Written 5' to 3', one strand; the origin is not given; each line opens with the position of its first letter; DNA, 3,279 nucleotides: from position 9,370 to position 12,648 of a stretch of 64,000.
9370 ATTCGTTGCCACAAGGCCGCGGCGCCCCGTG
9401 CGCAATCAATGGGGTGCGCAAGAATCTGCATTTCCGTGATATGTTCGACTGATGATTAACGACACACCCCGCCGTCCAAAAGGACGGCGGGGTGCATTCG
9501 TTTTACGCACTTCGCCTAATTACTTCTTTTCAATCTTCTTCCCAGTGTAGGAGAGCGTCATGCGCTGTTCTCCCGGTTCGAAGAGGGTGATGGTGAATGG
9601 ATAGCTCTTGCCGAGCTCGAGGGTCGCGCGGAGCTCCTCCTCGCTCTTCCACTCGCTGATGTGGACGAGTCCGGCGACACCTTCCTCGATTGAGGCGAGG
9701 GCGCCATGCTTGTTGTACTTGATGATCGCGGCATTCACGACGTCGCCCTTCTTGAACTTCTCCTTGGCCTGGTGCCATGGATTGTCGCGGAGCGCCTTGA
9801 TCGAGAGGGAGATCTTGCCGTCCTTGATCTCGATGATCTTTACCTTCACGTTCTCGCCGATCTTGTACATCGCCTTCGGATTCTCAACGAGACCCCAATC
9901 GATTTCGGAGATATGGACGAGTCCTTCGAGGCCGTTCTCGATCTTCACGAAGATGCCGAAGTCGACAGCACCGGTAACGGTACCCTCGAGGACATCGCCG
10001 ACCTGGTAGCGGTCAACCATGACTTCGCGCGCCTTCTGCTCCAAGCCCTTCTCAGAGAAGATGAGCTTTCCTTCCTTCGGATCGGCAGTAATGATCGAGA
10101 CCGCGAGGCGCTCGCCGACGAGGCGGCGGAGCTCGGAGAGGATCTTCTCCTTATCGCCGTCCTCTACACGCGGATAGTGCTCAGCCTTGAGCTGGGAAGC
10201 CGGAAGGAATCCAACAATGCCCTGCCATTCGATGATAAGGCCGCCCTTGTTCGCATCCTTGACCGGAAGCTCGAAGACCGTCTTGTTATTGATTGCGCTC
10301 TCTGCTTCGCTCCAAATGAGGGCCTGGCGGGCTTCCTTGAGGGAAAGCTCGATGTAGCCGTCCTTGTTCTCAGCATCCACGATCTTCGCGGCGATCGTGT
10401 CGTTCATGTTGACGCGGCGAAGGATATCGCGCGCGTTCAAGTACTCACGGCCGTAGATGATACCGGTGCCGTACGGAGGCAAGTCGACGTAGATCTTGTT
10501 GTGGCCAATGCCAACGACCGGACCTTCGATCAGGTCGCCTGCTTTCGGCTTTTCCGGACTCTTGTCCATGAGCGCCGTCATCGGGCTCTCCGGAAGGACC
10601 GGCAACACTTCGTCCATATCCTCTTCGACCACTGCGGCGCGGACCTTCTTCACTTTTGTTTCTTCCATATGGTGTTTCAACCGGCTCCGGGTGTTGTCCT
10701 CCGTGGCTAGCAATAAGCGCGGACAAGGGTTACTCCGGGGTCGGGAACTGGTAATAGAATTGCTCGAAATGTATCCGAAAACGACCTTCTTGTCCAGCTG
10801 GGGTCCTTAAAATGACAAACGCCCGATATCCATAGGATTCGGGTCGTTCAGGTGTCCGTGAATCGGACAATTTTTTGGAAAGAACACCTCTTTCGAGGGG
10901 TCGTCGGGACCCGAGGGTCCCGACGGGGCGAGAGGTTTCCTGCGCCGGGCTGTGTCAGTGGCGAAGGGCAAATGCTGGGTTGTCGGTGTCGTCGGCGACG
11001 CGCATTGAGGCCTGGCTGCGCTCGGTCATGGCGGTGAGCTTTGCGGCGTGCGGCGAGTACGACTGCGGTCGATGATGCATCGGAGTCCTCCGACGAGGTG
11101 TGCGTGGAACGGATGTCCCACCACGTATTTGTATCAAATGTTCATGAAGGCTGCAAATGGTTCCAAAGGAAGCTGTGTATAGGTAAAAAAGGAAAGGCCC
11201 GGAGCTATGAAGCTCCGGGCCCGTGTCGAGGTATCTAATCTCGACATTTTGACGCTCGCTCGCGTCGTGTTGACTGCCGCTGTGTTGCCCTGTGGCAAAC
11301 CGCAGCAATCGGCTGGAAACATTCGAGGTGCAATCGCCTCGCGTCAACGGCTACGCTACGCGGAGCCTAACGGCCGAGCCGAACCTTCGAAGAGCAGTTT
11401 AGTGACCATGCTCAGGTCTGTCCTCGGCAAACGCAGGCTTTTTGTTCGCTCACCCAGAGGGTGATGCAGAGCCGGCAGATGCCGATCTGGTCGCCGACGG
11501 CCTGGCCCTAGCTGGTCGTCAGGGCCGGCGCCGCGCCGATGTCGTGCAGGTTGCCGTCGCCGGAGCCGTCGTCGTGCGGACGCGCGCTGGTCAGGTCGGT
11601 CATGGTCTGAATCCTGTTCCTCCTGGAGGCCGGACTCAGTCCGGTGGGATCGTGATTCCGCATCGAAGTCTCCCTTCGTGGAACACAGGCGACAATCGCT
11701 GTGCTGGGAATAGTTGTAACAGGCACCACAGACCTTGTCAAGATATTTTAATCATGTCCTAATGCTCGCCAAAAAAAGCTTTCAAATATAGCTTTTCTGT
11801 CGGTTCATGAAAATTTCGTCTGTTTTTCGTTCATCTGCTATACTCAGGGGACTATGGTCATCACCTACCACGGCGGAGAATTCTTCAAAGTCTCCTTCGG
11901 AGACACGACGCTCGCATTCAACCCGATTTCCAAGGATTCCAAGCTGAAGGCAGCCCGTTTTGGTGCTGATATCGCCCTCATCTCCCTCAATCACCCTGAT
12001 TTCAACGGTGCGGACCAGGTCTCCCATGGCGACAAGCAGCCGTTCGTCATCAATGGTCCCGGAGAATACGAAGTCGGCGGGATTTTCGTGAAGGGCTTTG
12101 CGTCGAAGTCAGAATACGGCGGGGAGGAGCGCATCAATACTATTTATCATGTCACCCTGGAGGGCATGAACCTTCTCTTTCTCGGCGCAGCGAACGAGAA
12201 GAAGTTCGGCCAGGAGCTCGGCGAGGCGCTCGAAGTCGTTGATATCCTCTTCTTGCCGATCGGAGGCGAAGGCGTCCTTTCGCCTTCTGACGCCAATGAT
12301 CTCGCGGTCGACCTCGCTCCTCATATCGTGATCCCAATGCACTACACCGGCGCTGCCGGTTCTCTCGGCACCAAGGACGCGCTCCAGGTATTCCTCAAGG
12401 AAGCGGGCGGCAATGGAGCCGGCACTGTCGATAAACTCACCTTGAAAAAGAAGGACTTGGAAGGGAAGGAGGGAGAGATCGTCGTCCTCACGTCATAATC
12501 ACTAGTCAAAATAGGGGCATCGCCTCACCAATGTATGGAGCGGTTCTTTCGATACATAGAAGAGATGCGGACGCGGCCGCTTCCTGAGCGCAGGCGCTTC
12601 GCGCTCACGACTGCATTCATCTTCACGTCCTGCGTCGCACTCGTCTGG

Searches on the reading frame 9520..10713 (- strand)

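Call 11: search_protein_families(library=pfam, proteins=[window:9520-10713:-], max_evalue=0.01)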
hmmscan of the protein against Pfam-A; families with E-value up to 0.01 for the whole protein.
window:9520-10713:- (397 aa): 7 families
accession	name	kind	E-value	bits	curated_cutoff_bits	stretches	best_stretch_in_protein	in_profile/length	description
PF00575.29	S1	-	3.1e-41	140.1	22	4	236-306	2-74/74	S1 RNA binding domain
PF21710.3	Spt6_S1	-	4.5e-07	30.5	27.5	0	246-304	24-83/91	Spt6, S1/OB domain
PF23459.1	S1_RRP5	-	2.6e-06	28.4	27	0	321-358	2-39/72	RRP5 S1 domain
PF24685.1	OB_RRP5_4th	-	0.00022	21.6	31.5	0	238-297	8-72/92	RRP5 OB-fold domain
PF21543.3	CvfB_2nd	-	0.00023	21.5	27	0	284-306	52-75/76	Virulence regulatory factor CvfB, second domain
PF13509.12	S1_2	-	0.0024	18.4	21.8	0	239-272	2-35/61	S1 domain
PF02599.21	CsrA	-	0.0025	18.2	27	1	284-309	13-38/53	Global regulator protein family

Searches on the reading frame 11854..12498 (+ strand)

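Call 11: search_protein_families(library=pfam, proteins=[window:11854-12498:+], max_evalue=0.01)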
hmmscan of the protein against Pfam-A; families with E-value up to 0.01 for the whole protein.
window:11854-12498:+ (214 aa): 2 families
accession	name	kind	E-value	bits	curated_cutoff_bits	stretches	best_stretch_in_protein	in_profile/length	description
PF13483.12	Lactamase_B_3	-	7e-25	88.3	24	1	3-163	2-160/160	Beta-lactamase superfamily domain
PF12706.13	Lactamase_B_2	-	0.0025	17.9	27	1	94-164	124-200/200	Beta-lactamase superfamily domain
